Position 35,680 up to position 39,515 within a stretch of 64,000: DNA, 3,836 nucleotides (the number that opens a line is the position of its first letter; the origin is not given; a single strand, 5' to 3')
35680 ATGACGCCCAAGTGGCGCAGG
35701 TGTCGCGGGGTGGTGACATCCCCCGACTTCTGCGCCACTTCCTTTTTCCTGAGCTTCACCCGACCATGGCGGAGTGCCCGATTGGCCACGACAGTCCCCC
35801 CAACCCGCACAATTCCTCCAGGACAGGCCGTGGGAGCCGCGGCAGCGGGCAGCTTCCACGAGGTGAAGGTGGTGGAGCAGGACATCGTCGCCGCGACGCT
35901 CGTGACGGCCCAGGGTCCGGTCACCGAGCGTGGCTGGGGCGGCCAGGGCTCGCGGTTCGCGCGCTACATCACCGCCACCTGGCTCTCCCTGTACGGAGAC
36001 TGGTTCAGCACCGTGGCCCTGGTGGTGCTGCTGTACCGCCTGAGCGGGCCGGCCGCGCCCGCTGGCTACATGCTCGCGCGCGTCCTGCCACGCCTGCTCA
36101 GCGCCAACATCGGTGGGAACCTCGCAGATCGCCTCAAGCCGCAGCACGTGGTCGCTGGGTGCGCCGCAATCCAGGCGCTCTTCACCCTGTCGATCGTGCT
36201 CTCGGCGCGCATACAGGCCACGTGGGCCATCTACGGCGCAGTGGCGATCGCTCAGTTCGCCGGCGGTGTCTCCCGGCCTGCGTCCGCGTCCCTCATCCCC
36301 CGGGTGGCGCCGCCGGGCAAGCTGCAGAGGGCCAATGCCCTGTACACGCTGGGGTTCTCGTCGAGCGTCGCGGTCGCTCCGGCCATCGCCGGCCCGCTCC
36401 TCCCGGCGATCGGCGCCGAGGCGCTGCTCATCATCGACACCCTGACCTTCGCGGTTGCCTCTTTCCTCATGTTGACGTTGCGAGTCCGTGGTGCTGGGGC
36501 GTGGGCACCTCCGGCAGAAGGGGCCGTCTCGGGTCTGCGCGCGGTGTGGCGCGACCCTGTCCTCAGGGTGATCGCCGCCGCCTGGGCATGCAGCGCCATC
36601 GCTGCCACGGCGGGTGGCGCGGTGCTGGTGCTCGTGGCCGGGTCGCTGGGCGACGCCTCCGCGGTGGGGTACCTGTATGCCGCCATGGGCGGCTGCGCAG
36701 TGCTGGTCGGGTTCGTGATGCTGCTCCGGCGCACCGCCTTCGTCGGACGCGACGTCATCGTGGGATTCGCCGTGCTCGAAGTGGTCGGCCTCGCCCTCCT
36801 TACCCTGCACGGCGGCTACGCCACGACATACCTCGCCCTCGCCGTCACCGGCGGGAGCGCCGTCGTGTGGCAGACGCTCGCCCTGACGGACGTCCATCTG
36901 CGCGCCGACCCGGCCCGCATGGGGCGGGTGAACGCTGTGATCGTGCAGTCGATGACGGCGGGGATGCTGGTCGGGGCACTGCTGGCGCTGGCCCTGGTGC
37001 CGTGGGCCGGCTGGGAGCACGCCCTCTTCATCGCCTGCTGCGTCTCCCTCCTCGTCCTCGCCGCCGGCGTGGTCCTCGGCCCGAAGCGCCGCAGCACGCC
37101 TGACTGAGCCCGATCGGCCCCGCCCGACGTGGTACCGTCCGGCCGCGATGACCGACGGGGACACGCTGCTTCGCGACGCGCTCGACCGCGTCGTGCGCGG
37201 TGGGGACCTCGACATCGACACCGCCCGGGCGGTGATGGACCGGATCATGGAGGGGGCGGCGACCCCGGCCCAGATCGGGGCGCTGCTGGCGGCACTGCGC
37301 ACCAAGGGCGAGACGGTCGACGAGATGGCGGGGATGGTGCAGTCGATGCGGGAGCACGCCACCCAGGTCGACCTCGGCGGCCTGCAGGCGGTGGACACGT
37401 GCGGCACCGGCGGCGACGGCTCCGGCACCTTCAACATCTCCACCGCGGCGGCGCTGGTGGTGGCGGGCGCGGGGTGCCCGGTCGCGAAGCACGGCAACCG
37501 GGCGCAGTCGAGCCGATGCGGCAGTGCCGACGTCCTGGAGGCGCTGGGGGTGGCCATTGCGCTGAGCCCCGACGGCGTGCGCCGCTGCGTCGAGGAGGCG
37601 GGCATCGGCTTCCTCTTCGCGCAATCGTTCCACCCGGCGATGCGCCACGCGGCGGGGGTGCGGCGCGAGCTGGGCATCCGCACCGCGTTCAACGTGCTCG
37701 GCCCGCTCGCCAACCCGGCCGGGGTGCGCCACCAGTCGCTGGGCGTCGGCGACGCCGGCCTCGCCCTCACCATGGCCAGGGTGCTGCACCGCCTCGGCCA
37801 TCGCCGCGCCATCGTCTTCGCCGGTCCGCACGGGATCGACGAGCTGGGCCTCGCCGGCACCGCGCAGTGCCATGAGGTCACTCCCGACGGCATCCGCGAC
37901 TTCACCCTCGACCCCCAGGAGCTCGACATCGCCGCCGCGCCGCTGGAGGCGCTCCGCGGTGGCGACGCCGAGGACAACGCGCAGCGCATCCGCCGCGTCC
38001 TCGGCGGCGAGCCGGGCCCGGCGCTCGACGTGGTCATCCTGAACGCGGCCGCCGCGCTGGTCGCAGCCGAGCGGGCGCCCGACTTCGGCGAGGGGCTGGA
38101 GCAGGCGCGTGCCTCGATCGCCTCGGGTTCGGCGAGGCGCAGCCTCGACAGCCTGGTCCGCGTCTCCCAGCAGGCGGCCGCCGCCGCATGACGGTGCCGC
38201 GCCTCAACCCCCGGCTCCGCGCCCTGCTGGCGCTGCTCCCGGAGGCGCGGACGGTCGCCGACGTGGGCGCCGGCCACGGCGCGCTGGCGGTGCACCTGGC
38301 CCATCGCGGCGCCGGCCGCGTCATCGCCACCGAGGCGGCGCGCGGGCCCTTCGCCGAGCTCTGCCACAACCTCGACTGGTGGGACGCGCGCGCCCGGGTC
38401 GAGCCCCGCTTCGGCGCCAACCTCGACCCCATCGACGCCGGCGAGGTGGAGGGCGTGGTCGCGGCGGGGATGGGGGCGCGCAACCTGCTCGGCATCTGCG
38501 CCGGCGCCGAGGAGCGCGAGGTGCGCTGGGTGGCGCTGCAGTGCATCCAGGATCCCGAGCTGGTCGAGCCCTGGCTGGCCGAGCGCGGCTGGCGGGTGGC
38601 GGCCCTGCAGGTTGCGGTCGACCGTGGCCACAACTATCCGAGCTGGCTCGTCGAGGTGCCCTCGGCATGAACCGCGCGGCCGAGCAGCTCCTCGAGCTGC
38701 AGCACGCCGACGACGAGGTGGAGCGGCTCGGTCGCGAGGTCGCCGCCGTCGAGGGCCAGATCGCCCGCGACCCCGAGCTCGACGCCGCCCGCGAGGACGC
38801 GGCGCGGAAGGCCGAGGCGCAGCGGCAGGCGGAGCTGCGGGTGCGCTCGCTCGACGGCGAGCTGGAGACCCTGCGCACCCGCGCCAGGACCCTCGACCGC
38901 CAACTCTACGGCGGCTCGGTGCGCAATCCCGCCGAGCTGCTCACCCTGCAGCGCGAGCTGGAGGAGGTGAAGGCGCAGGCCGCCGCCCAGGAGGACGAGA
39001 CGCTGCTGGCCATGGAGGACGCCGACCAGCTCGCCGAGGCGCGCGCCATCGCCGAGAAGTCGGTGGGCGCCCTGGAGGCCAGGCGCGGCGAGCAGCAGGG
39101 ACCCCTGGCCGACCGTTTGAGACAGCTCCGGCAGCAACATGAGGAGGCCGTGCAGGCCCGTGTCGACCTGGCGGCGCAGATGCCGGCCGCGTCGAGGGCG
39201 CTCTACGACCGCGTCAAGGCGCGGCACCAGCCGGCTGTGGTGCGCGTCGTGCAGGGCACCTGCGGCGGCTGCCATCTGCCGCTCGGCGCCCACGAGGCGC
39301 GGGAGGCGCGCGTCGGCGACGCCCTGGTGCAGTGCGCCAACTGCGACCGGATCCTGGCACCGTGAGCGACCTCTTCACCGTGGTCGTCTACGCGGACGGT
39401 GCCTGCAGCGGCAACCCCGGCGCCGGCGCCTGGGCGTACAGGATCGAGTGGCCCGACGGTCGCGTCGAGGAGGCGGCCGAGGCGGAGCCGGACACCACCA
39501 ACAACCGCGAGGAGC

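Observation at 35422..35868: Structured leader, 13-codon uORF with a near-consensus RBS, and a terminator-like hairpin upstream of an MFS transporter (attenuator candidate)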

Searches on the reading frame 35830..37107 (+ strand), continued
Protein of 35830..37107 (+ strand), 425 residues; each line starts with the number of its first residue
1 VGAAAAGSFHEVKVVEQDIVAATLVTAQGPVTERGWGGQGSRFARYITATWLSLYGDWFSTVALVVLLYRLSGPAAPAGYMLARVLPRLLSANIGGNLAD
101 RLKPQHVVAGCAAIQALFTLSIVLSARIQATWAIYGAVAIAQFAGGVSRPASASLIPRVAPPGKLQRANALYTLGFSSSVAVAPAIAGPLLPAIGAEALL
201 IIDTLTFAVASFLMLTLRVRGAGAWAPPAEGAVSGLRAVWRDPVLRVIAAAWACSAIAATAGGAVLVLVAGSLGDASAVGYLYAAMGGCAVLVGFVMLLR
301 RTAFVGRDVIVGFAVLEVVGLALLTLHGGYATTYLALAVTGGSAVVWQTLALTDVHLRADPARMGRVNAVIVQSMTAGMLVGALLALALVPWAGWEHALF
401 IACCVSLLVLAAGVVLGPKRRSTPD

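Call 39: search_protein_families(library=ncbifam, proteins=[L011:5643-7010:+, L024:1850-3409:-, window:35830-37107:+, L010:2954-3955:+, L024:600-1277:-, L011:131-862:-], max_evalue=0.001)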
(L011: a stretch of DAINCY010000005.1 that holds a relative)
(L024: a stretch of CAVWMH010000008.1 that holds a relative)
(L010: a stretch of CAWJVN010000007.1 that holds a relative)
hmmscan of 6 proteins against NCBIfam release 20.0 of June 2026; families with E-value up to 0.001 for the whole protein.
L011:5643-7010:+ (455 aa): 11 families
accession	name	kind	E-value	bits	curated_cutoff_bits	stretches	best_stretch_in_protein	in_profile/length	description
TIGR00233.1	trpS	equivalog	3.8e-92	309.1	176.75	1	127-454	2-328/328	tryptophan--tRNA ligase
NF009207.0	PRK12556.1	equivalog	7.6e-64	215.6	479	1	129-454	5-331/332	tryptophan--tRNA ligase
NF008922.0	PRK12283.1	equivalog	1.9e-63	214.7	572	2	128-296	4-173/400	tryptophan--tRNA ligase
NF008923.0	PRK12284.1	equivalog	3.3e-63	214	597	1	129-455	4-332/431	tryptophan--tRNA ligase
NF008925.0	PRK12285.1-2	equivalog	2e-16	59.9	451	1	125-360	60-285/365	tryptophan--tRNA ligase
NF008927.0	PRK12285.1-4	equivalog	1.2e-10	41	478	1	125-361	71-295/385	tryptophan--tRNA ligase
NF006330.0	PRK08560.1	equivalog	1.7e-10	40.4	220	1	124-358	29-255/342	tyrosine--tRNA ligase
NF008926.0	PRK12285.1-3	equivalog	1.5e-07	30.7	320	1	129-295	67-233/429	tryptophan--tRNA ligase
NF008928.0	PRK12285.1-5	equivalog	8e-06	24.7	891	1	126-291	91-253/530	tryptophan--tRNA ligase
TIGR00234.1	tyrS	equivalog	9.5e-05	21.6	113.8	0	252-356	171-273/406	tyrosine--tRNA ligase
NF008924.0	PRK12285.1-1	equivalog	0.0001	21.7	644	1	191-351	140-280/381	tryptophan--tRNA ligase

L024:1850-3409:- (519 aa): 14 families
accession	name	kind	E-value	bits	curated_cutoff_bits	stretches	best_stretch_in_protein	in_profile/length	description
NF052443.1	SensHisKinMctS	equivalog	2e-35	122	700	1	278-517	215-447/457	two-component system sensor histidine kinase MctS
NF052531.1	Strep_LiaS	equivalog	4e-24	85.5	450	1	295-518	113-327/328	envelope stress sensor histidine kinase LiaS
NF008649.0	PRK11644.1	equivalog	1.3e-20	73.6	408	1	281-517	270-495/499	signal transduction histidine-protein kinase/phosphatase UhpB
NF047322.1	HK_morpho_MacS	equivalog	1.7e-20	73.6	300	1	300-517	166-367/367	MacS family sensor histidine kinase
NF047786.1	his_kin_MadS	equivalog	1.8e-19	70.2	500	1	289-517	203-434/434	MadS family sensor histidine kinase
NF008184.0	PRK10935.1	equivalog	1.1e-15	57.3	553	1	314-517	363-558/565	nitrate/nitrite two-component system sensor histidine kinase NarQ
NF007896.0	PRK10600.1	equivalog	2.1e-15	56.4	578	1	313-515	389-582/598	nitrate/nitrite two-component system sensor histidine kinase NarX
TIGR02916.1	PEP_his_kin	equivalog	1.4e-07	30.5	300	1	350-517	506-679/679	XrtA/PEP-CTERM system histidine kinase PrsK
NF046044.1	PnpS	equivalog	4.2e-06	26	400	1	400-517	259-390/390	two-component system histidine kinase PnpS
NF007688.0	PRK10364.1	equivalog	2.9e-05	23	479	1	436-518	361-451/460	two-component system sensor histidine kinase ZraS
NF033792.0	ActS_PrrB_HisK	equivalog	0.00021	20.3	350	1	345-475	228-358/423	ActS/PrrB/RegB family redox-sensitive histidine kinase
NF040691.1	MtrAB_MtrB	equivalog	0.00047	19.3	450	1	404-517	364-491/507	MtrAB system histidine kinase MtrB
NF033092.0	HK_WalK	equivalog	0.00091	17.9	725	0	431-518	492-594/594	cell wall metabolism sensor histidine kinase WalK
NF047405.1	SensHisKinSapS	equivalog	0.00097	18.6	550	0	256-329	34-104/341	two-component system sensor histidine kinase SapS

window:35830-37107:+ (425 aa): 5 families
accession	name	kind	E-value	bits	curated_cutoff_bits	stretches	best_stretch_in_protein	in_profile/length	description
TIGR00900.1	2A0121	subfamily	5e-26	91.9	319.6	1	43-391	1-361/364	H+ Antiporter protein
TIGR00880.1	2_A_01_02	superfamily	1.6e-08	34.7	131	1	91-215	14-135/141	multidrug resistance protein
NF007792.0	PRK10489.1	equivalog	1.6e-07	30.7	324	1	48-410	24-392/419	enterobactin transporter EntS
NF006386.0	PRK08633.1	equivalog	5.7e-05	21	1221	1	82-187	54-159/1147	acyl-[ACP]--phospholipid O-acyltransferase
NF041056.1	ryptide_ex_MFS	equivalog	9.1e-05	21.7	575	1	117-292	83-261/392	ryptide export MFS transporter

L010:2954-3955:+ (333 aa): 10 families
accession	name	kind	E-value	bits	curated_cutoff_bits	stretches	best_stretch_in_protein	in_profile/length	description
TIGR01818.1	ntrC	equivalog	2.6e-07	29.8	558.6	1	78-201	2-122/463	nitrogen regulation protein NR(I)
NF008469.0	PRK11361.1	equivalog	4.3e-06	25.7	714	1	77-192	7-119/461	acetoacetate metabolism transcriptional regulator AtoC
NF006900.1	PRK09390.1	equivalog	2.2e-05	24.1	255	1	76-199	6-126/203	response regulator FixJ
NF045505.1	RR_RssB_Pseudo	equivalog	3e-05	23.2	700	1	88-200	19-126/394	two-component system response regulator RssB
TIGR02154.1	PhoB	equivalog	3.9e-05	23.1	296.2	1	78-201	6-128/226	phosphate regulon transcriptional regulator PhoB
NF040689.1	MtrAB_MtrA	equivalog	5.7e-05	22.6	300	1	78-198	2-118/219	MtrAB system response regulator MtrA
NF008176.1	PRK10923.1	equivalog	7.7e-05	21.5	620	1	77-195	6-121/469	nitrogen regulation protein NR(I)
NF045944.1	ResRegRpaBCyano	equivalog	0.00017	21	330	1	79-196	2-115/229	response regulator transcription factor RpaB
NF041946.1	LuxO_transreg_Vib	equivalog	0.00058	18.8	800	1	80-199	2-118/463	quorum-sensing sigma-54 dependent transcriptional regulator LuxO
TIGR02875.1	spore_0_A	equivalog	0.001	18.4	200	0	115-196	45-125/262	sporulation transcription factor Spo0A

L024:600-1277:- (225 aa): 0 families

L011:131-862:- (243 aa): 205 families (the best 25 are shown)
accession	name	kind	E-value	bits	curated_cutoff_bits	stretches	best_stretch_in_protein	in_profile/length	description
NF005559.1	PRK07231.1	subfamily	7.5e-33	114.1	215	1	13-201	6-196/249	glucose 1-dehydrogenase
NF006073.0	PRK08219.1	equivalog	5e-29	101.6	218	1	12-198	4-181/227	SDR family oxidoreductase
NF006509.0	PRK08945.1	equivalog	1.2e-27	96.7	269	1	13-223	15-231/248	YciK family oxidoreductase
NF005672.0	PRK07454.1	equivalog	5.1e-27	94.6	234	1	12-179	7-174/241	SDR family oxidoreductase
NF005893.0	PRK07856.1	equivalog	9.3e-26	90.6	255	1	13-203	11-194/255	SDR family oxidoreductase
NF004825.0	PRK06181.1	equivalog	3.8e-25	88.7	215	1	13-202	8-199/268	SDR family oxidoreductase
NF005067.0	PRK06484.1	equivalog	5.2e-24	84.7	713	1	10-198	8-198/524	short chain dehydrogenase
NF005873.0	PRK07814.1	equivalog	2e-23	83.1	346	1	13-195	12-196/263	SDR family oxidoreductase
NF005436.0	PRK07023.1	equivalog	5.3e-23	82.1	292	1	11-198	5-193/248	SDR family oxidoreductase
NF009386.0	PRK12745.1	equivalog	1.1e-22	80.3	250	1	12-199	6-204/259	3-ketoacyl-ACP reductase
NF006114.0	PRK08263.1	subfamily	1.3e-22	80.3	290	1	13-196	5-187/280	short chain dehydrogenase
NF004773.0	PRK06113.1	equivalog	1.7e-22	80.1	367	1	12-196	12-197/255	7-alpha-hydroxysteroid dehydrogenase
NF004824.0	PRK06180.1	subfamily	1.7e-22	79.9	298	1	12-196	5-188/279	oxidoreductase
NF005594.0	PRK07326.1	equivalog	2.6e-22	79.6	271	1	13-222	8-216/237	SDR family oxidoreductase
NF006598.0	PRK09135.1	equivalog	5e-22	78.7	288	1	11-196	6-193/249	pteridine reductase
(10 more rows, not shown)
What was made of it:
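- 35869..37107 (+): MFS_3 / MFS_1 transporter. Alternative called start at GTG 35830; SD GAGGTG at 35860-35865. The best NCBIfam hit is TIGR00900 (described only as 'H+ Antiporter protein') at 91.9 bits, below the 319.6 cut-off; EntS matches weakly (call 39).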

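Call 42: find_encoding_contigs(protein=P0060, flank=8000, max_places=1)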
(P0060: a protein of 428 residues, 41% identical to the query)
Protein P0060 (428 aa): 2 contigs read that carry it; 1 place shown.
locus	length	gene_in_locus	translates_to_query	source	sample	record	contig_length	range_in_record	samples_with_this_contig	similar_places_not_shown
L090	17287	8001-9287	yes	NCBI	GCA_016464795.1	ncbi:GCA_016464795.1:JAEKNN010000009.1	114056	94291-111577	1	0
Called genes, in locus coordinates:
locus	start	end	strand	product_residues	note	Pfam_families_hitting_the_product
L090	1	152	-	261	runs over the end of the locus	PF00005:ABC_tran, PF13304:AAA_21 (faint), PF12399:BCA_ABC_TP_C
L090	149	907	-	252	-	PF00005:ABC_tran, PF13304:AAA_21 (faint)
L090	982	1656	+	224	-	PF00440:TetR_N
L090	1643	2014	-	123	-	-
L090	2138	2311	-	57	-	-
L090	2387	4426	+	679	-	-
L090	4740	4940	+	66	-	-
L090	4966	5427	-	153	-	-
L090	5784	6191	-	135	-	PF00072:Response_reg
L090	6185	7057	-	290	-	PF07730:HisKA_3, PF13581:HATPase_c_2 (weak), PF02518:HATPase_c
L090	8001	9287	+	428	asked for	PF05977:MFS_3, PF07690:MFS_1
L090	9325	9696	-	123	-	PF07681:DoxX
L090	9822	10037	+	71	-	PF07311:Dodecin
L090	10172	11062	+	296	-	PF00561:Abhydrolase_1, PF12146:Hydrolase_4, PF12697:Abhydrolase_6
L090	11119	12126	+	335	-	PF00579:tRNA-synt_1b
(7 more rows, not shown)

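Call 43: find_encoding_contigs(protein=P0069, flank=8000, max_places=1)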
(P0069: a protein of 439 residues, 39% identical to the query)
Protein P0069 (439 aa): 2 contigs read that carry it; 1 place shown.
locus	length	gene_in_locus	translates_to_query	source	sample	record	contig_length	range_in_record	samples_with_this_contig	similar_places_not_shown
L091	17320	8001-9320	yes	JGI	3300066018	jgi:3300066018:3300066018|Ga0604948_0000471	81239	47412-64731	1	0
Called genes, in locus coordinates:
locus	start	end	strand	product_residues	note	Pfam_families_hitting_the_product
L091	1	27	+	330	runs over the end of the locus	PF00535:Glycos_transf_2, PF10111:Glyco_tranf_2_2 (weak), PF13641:Glyco_tranf_2_3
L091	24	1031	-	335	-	PF13489:Methyltransf_23, PF08241:Methyltransf_11, PF08242:Methyltransf_12, PF13649:Methyltransf_25, PF13847:Methyltransf_31 (weak)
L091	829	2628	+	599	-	PF01551:Peptidase_M23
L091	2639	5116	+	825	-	-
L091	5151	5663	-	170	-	-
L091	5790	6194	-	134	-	PF00072:Response_reg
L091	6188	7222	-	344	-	PF07730:HisKA_3, PF13581:HATPase_c_2 (weak), PF02518:HATPase_c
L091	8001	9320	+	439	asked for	PF05977:MFS_3, PF07690:MFS_1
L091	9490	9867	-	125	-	PF07681:DoxX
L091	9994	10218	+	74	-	PF07311:Dodecin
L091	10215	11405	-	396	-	PF03435:Sacchrp_dh_NADP, PF13460:NAD_binding_10 (weak)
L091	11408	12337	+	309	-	PF00561:Abhydrolase_1, PF12146:Hydrolase_4, PF12697:Abhydrolase_6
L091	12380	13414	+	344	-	PF00579:tRNA-synt_1b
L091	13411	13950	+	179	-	PF18306:LDcluster4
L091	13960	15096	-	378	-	PF00579:tRNA-synt_1b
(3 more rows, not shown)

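Call 44: find_encoding_contigs(protein=P0061, flank=8000, max_places=1)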
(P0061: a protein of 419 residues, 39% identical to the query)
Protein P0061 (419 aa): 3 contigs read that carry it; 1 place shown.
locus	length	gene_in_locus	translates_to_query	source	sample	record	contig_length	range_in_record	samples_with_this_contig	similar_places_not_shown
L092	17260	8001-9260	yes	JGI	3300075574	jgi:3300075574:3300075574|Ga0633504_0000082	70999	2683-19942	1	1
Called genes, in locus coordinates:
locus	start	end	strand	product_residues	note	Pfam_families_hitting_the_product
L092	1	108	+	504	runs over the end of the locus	PF00324:AA_permease, PF13520:AA_permease_2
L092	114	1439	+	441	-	PF00202:Aminotran_3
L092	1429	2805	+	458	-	PF00202:Aminotran_3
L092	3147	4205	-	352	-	PF02547:Queuosine_synth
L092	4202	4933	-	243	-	PF00106:adh_short, PF08659:KR (weak), PF13561:adh_short_C2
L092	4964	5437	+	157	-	PF00376:MerR, PF13411:MerR_1, PF09278:MerR-DNA-bind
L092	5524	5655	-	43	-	-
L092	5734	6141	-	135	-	PF00072:Response_reg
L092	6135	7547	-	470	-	PF07730:HisKA_3, PF13581:HATPase_c_2 (weak), PF02518:HATPase_c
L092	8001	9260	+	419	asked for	PF05977:MFS_3, PF07690:MFS_1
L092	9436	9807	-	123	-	PF07681:DoxX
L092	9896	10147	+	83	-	PF07311:Dodecin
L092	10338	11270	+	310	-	PF00561:Abhydrolase_1, PF12146:Hydrolase_4, PF12697:Abhydrolase_6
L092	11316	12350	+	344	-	PF00579:tRNA-synt_1b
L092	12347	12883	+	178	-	PF18306:LDcluster4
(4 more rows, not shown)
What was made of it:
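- In type 2, trpS is separated from the MFS by an opposite-strand DoxX gene and others (calls 42-44).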

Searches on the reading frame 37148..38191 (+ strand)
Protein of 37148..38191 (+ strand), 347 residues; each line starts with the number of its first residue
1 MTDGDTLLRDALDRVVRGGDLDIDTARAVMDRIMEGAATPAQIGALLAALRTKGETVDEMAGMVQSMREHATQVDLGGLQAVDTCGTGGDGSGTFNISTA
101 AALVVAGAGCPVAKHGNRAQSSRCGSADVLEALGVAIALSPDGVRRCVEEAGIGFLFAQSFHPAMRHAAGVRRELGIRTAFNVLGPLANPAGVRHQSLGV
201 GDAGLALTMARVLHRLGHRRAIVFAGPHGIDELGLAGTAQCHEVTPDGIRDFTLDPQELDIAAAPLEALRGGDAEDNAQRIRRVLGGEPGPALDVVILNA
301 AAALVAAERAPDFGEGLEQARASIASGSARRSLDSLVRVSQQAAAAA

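Call 36: search_protein_families(library=pfam, proteins=[window:37148-38191:+], max_evalue=0.01)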
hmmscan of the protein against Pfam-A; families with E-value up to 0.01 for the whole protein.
window:37148-38191:+ (347 aa): 2 families
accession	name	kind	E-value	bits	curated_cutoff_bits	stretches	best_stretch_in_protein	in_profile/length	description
PF00591.27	Glycos_transf_3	-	1.8e-87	293.6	27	1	80-329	3-252/253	Glycosyl transferase family, a/b domain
PF02885.22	Glycos_trans_3N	-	4.8e-23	81.1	26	1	10-71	2-63/63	Glycosyl transferase family, helical bundle domain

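Call 39: search_protein_families(library=ncbifam, proteins=[window:37148-38191:+], max_evalue=0.001)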
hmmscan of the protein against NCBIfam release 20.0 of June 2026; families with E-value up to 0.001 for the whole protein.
window:37148-38191:+ (347 aa): 12 families
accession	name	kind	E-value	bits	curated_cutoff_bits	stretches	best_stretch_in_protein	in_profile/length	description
TIGR01245.1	trpD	equivalog_domain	7.5e-118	393.6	199.05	1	13-338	2-329/330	anthranilate phosphoribosyltransferase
NF011201.0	PRK14607.1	equivalog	3.2e-112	375.9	670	1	8-344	195-532/534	bifunctional anthranilate synthase component II/anthranilate phosphoribosyltransferase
NF007073.0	PRK09522.1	equivalog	7.2e-55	186.9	738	1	9-330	201-521/531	bifunctional anthranilate synthase glutamate amidotransferase component TrpG/anthranilate phosphoribosyltransferase TrpD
NF005635.0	PRK07394.1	equivalog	7.6e-32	110.9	287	1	24-342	25-346/348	hypothetical protein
NF006564.0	PRK09071.1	equivalog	4.4e-31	108.1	257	1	20-250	29-258/335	glycosyl transferase family protein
NF006005.0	PRK08136.1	equivalog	1.5e-24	86.9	185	1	20-288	19-287/314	DNA-binding protein YbiB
NF003338.0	PRK04350.1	subfamily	3.1e-13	48.9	434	1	11-152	95-233/502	thymidine phosphorylase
TIGR02645.1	ARCH_P_rylase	hypoth_equivalog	1.4e-12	46.8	434.6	1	14-177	92-254/493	putative thymidine phosphorylase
TIGR03327.1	AMP_phos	equivalog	2.4e-11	42.8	535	1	14-153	93-229/500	AMP phosphorylase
TIGR02644.1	Y_phosphoryl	subfamily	3.1e-08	32.8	409.05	1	20-159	13-151/417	pyrimidine-nucleoside phosphorylase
NF004490.0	PRK05820.1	equivalog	5.9e-08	31.8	269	1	17-159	14-155/439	thymidine phosphorylase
NF004747.0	PRK06078.1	equivalog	9.9e-06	24.4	559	1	24-154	19-149/434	pyrimidine-nucleoside phosphorylase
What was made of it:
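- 37148..38191 (+): trpD (anthranilate phosphoribosyltransferase), 40 nt after the MFS stop. Possibly co-transcribed. TIGR01245 scores 393.6 bits against a cut-off of 199 (call 39).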

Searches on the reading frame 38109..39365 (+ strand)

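Call 8: search_protein_families(library=pfam, proteins=[window:38109-39365:+])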
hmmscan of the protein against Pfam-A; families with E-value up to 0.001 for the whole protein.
window:38109-39365:+ (418 aa): 2 families
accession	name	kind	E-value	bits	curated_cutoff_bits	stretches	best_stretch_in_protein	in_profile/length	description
PF24481.2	CT398_CC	-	3.4e-08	34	27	1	197-373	1-179/180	CT398-like coiled coil hairpin domain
PF02591.20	Zn_ribbon_9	-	1.1e-06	29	29.1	1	384-416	1-33/33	C4-type zinc ribbon domain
